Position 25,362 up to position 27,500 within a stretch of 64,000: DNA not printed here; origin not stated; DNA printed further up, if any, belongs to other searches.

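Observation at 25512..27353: A Cas4/RecB-type iron-sulfur nuclease fused to OB-fold-like C-terminal domains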

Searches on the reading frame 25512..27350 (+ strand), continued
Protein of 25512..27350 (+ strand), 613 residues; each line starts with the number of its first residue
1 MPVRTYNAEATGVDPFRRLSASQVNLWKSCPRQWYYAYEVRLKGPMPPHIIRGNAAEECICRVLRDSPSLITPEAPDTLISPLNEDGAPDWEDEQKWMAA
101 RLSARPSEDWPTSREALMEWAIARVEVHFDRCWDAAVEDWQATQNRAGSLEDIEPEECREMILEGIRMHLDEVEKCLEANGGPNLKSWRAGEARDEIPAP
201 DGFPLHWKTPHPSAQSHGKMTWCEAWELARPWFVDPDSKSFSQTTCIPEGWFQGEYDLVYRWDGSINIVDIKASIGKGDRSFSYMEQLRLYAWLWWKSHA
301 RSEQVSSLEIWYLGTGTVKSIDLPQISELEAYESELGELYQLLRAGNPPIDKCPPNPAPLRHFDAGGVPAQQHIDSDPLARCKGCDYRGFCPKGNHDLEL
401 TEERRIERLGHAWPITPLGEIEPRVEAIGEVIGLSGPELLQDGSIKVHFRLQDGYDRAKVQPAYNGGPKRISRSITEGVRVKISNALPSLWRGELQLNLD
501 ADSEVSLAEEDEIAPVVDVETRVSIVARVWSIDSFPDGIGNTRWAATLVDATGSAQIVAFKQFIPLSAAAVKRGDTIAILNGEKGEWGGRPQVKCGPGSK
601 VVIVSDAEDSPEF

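Call 64: find_encoding_contigs(protein=P0130, flank=6000, max_places=2)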
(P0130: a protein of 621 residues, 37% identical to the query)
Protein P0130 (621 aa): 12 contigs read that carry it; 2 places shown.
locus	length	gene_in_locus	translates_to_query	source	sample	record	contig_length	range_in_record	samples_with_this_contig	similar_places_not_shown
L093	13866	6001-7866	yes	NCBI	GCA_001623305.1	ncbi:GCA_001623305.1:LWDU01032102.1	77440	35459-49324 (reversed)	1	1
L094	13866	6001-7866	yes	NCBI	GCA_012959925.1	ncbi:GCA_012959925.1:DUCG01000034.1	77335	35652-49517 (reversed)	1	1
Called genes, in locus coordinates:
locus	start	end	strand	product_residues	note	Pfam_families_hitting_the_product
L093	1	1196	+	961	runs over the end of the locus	PF00072:Response_reg (faint), PF01326:PPDK_N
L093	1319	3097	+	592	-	PF04068:Fer4_RLI, PF00037:Fer4, PF12837:Fer4_6 (weak), PF03215:Rad17 (faint), PF00005:ABC_tran, PF02463:SMC_N (weak), PF13304:AAA_21 (weak), PF00005:ABC_tran, +6 more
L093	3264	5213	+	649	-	PF12705:PDDEXK_1 (weak)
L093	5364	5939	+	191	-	PF02600:DsbB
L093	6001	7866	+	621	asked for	PF12705:PDDEXK_1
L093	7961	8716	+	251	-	PF09754:PAC2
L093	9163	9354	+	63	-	PF04135:Nop10p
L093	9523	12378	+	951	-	PF00057:Ldl_recept_a (weak), PF12999:PRKCSH-like (faint), PF13405:EF-hand_6 (faint), PF13499:EF-hand_7 (weak), PF00057:Ldl_recept_a (weak), PF18204:PGF-CTERM (faint)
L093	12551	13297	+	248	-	PF01012:ETF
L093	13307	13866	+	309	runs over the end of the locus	PF01012:ETF, PF00766:ETF_alpha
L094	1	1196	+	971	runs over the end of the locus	PF00072:Response_reg (faint), PF01326:PPDK_N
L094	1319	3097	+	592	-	PF04068:Fer4_RLI, PF00037:Fer4, PF12837:Fer4_6 (weak), PF03215:Rad17 (faint), PF00005:ABC_tran, PF02463:SMC_N (weak), PF13304:AAA_21 (weak), PF00005:ABC_tran, +6 more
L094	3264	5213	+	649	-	PF12705:PDDEXK_1 (weak)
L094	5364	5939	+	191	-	PF02600:DsbB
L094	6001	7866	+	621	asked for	PF12705:PDDEXK_1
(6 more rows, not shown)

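Call 72: search_protein_families(library=padloc, proteins=[window:25512-27350:+, P0164], max_evalue=0.01)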
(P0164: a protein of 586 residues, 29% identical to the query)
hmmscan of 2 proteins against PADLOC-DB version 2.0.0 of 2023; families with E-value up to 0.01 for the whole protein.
window:25512-27350:+ (613 aa): 4 families
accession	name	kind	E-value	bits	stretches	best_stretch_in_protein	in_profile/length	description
PDLC01250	Cas4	-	4.4e-06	25.1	1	253-323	63-126/168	"CAS-I,CAS-II,CAS-III,CAS-IV,CAS-V,CAS-VI; acquisition_associated"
PDLC00060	DruK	-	4.3e-05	21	1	253-294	144-185/347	PD-(D/E)XK nuclease superfamily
PDLC00943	Cas4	-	0.0068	14.4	0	251-320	67-132/180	CRISPR-associated protein Cas4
PDLC01447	Cas4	-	0.0097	14.4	0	18-58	4-42/161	"CAS-I,CAS-II,CAS-III,CAS-IV,CAS-V,CAS-VI; acquisition_associated"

P0164 (586 aa): 2 families
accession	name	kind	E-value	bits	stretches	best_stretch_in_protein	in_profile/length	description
PDLC00060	DruK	-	0.0001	19.8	1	220-271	134-185/347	PD-(D/E)XK nuclease superfamily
PDLC00059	DruK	-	0.004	14.4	1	229-276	126-174/326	PD-(D/E)XK nuclease superfamily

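Call 73: find_related_loci(query=A1, collection=viral_contigs, flank=5000)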
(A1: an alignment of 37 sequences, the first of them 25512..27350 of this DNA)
Query A1 (613 aa) in viral_contigs; peptide patterns used: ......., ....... (x = any residue, [..] = any of these).
15 stretches matched a pattern, but none encodes a relative of the query by tblastn (E <= 1e-3).

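Call 79: find_encoding_contigs(protein=P0205, flank=6000, max_places=2)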
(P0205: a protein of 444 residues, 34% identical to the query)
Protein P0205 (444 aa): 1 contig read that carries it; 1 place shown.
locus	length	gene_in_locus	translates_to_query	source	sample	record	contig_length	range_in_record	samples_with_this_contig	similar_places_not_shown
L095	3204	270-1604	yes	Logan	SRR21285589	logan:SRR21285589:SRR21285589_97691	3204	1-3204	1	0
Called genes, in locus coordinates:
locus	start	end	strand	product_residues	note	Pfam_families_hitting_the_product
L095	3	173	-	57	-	?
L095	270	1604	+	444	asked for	PF12705:PDDEXK_1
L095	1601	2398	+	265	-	PF01209:Ubie_methyltran (weak), PF13489:Methyltransf_23, PF08241:Methyltransf_11, PF08242:Methyltransf_12, PF13649:Methyltransf_25, PF13847:Methyltransf_31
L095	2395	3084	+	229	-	-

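Call 80: list_cluster_members(proteins=[P0205, P0218, P0247, P0186, P0209, P0167, P0198, P0182, P0176, P0125])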
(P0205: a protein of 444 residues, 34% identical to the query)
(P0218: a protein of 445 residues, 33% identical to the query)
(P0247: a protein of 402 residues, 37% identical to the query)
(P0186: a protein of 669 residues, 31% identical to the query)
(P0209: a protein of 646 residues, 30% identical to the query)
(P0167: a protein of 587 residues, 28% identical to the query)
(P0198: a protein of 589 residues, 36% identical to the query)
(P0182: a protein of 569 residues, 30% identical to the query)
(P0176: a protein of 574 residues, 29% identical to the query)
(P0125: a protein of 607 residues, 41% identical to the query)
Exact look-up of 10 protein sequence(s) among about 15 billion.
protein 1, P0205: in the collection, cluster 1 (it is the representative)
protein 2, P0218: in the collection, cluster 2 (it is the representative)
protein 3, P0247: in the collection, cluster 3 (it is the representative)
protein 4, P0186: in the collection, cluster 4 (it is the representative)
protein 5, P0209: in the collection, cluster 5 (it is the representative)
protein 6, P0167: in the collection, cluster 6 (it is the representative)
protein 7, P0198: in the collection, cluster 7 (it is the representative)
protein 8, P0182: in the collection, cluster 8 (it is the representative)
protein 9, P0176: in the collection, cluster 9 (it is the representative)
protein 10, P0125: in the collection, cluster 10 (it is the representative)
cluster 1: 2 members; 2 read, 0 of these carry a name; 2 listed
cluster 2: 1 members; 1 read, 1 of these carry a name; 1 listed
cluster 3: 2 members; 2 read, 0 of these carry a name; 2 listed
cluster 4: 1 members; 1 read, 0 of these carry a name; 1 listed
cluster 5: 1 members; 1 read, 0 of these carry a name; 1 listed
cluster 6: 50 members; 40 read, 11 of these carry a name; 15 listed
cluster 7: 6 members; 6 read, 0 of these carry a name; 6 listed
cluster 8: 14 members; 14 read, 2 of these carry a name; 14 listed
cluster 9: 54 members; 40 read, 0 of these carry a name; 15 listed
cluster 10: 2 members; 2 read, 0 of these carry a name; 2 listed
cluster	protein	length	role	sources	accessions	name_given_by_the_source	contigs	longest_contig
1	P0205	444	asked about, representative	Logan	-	-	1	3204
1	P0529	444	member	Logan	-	-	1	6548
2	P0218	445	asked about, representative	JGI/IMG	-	hypothetical protein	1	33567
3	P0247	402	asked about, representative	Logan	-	-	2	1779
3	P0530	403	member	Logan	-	-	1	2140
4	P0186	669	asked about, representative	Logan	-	-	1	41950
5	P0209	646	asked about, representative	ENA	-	-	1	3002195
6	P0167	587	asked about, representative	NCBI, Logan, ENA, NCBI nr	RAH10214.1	MAG: hypothetical protein CMA23_004640 [Methanobacteriota archaeon] | MAG: hypothetical protein CMA23_004640 [Euryarchaeota archaeon]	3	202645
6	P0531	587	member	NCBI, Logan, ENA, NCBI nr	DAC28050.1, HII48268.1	MAG TPA: hypothetical protein HA330_00125 [Candidatus Thalassarchaeaceae archaeon] | MAG TPA: hypothetical protein D7H85_00125 [Candidatus Poseidoniales archaeon]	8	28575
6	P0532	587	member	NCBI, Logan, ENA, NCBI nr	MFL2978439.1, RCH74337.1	MAG: hypothetical protein DBX05_01255 [Candidatus Poseidoniales archaeon]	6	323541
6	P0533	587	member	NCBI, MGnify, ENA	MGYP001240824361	FL=1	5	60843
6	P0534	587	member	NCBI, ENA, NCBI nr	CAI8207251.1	MAG: Uncharacterised protein [Methanobacteriota archaeon] | MAG: Uncharacterised protein [Euryarchaeota archaeon]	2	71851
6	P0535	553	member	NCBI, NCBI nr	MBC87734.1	MAG: hypothetical protein CMB12_00395 [Euryarchaeota archaeon] | hypothetical protein [Euryarchaeota archaeon]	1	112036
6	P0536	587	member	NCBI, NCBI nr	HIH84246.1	MAG TPA: hypothetical protein HA345_02435 [Candidatus Thalassarchaeaceae archaeon] | hypothetical protein [Candidatus Thalassarchaeaceae archaeon]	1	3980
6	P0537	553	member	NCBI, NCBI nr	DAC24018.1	MAG TPA: hypothetical protein D7H94_02430 [Candidatus Poseidoniales archaeon]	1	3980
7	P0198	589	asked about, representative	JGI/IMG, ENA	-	-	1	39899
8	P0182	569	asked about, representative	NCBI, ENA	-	-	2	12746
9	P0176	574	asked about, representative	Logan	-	-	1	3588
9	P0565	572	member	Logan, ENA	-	-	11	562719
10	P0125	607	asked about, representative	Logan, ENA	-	-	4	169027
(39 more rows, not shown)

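Call 81: find_encoding_contigs(protein=P0167, flank=8000, max_places=3)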
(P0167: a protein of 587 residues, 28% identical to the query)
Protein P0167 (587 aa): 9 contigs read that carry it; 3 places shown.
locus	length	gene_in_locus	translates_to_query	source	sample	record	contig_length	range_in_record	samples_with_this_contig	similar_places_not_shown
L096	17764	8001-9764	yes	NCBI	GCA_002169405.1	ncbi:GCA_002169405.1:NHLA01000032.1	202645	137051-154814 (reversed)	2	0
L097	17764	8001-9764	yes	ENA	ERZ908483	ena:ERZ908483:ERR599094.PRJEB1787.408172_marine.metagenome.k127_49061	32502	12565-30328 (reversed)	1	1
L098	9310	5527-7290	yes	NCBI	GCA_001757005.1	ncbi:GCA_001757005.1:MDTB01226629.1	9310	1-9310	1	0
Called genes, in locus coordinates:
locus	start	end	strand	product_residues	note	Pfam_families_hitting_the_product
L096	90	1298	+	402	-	-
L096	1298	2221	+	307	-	-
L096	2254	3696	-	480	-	-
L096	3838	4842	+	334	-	-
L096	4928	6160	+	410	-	PF00494:SQS_PSY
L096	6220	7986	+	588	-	PF00005:ABC_tran, PF02463:SMC_N (faint), PF13191:AAA_16 (faint), PF13304:AAA_21 (faint), PF00005:ABC_tran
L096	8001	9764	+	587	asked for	PF12705:PDDEXK_1 (weak)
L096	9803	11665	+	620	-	PF12705:PDDEXK_1, PF01336:tRNA_anti-codon (faint)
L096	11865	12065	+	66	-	PF21965:SAMP2 (weak)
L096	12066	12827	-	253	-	PF09754:PAC2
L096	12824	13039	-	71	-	PF04135:Nop10p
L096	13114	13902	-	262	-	PF00575:S1 (weak), PF07541:EIF_2_alpha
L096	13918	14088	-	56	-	PF01667:Ribosomal_S27e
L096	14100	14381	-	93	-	PF00935:Ribosomal_L44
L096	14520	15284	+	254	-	-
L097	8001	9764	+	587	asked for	PF12705:PDDEXK_1 (weak)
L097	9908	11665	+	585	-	PF12705:PDDEXK_1, PF01336:tRNA_anti-codon (faint)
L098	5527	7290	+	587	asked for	PF12705:PDDEXK_1 (weak)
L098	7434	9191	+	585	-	PF12705:PDDEXK_1, PF01336:tRNA_anti-codon (faint)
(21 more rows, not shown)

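Call 84: find_encoding_contigs(protein=P0441, flank=8000, max_places=2)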
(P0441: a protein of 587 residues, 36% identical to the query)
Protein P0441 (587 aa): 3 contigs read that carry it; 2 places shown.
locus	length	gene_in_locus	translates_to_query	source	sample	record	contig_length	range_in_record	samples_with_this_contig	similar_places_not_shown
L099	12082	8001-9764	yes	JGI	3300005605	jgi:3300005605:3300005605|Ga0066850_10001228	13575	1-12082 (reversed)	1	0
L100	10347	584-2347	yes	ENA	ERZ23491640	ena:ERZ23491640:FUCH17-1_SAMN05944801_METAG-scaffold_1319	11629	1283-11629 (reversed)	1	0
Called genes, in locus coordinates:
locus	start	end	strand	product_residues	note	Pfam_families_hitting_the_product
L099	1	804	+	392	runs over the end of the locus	PF08442:ATP-grasp_2, PF24948:Citrate_synth_N, PF00549:Ligase_CoA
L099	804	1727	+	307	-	PF02629:CoA_binding, PF00549:Ligase_CoA, PF13607:Succ_CoA_lig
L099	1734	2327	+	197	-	PF01810:LysE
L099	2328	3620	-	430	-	-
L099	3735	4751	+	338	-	PF00494:SQS_PSY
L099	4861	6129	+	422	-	PF00494:SQS_PSY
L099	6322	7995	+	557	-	PF00037:Fer4 (weak), PF02463:SMC_N (faint), PF00005:ABC_tran, PF13304:AAA_21 (weak), PF00005:ABC_tran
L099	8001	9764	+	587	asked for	PF12705:PDDEXK_1 (faint)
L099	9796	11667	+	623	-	PF12705:PDDEXK_1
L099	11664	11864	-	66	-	-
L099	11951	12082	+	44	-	?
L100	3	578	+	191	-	?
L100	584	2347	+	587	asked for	PF12705:PDDEXK_1 (faint)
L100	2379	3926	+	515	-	-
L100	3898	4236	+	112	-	-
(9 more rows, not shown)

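Call 85: find_encoding_contigs(protein=P0565, flank=8000, max_places=2)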
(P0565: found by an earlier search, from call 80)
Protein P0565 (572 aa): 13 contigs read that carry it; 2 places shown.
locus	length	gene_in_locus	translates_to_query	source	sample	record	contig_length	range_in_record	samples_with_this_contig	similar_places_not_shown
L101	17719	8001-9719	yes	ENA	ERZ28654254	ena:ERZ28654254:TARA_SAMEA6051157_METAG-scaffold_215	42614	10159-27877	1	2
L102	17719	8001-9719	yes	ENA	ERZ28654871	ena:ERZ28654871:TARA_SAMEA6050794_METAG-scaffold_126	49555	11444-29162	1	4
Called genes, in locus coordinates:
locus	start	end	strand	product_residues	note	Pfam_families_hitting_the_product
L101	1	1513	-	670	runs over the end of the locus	PF02518:HATPase_c, PF13589:HATPase_c_3, PF01119:DNA_mis_repair, PF08676:MutL_C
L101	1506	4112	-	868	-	PF01624:MutS_I, PF05188:MutS_II, PF05192:MutS_III, PF05190:MutS_IV, PF00488:MutS_V, PF27441:MutS_C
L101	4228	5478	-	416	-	-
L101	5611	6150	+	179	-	PF00252:Ribosomal_L16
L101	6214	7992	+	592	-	PF04068:Fer4_RLI, PF00037:Fer4, PF12837:Fer4_6 (weak), PF03193:RsgA_GTPase (faint), PF02463:SMC_N, PF03215:Rad17 (faint), PF00005:ABC_tran, PF00005:ABC_tran, +4 more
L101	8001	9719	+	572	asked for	PF12705:PDDEXK_1 (faint)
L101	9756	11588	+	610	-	PF12705:PDDEXK_1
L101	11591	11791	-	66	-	-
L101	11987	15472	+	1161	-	-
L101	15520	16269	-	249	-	PF09754:PAC2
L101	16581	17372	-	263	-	PF00575:S1, PF07541:EIF_2_alpha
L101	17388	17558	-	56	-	PF01667:Ribosomal_S27e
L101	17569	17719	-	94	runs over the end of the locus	PF00935:Ribosomal_L44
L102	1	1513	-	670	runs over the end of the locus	PF02518:HATPase_c, PF13589:HATPase_c_3, PF01119:DNA_mis_repair, PF08676:MutL_C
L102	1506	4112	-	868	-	PF01624:MutS_I, PF05188:MutS_II, PF05192:MutS_III, PF05190:MutS_IV, PF00488:MutS_V, PF27441:MutS_C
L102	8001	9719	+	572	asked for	PF12705:PDDEXK_1 (faint)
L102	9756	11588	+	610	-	PF12705:PDDEXK_1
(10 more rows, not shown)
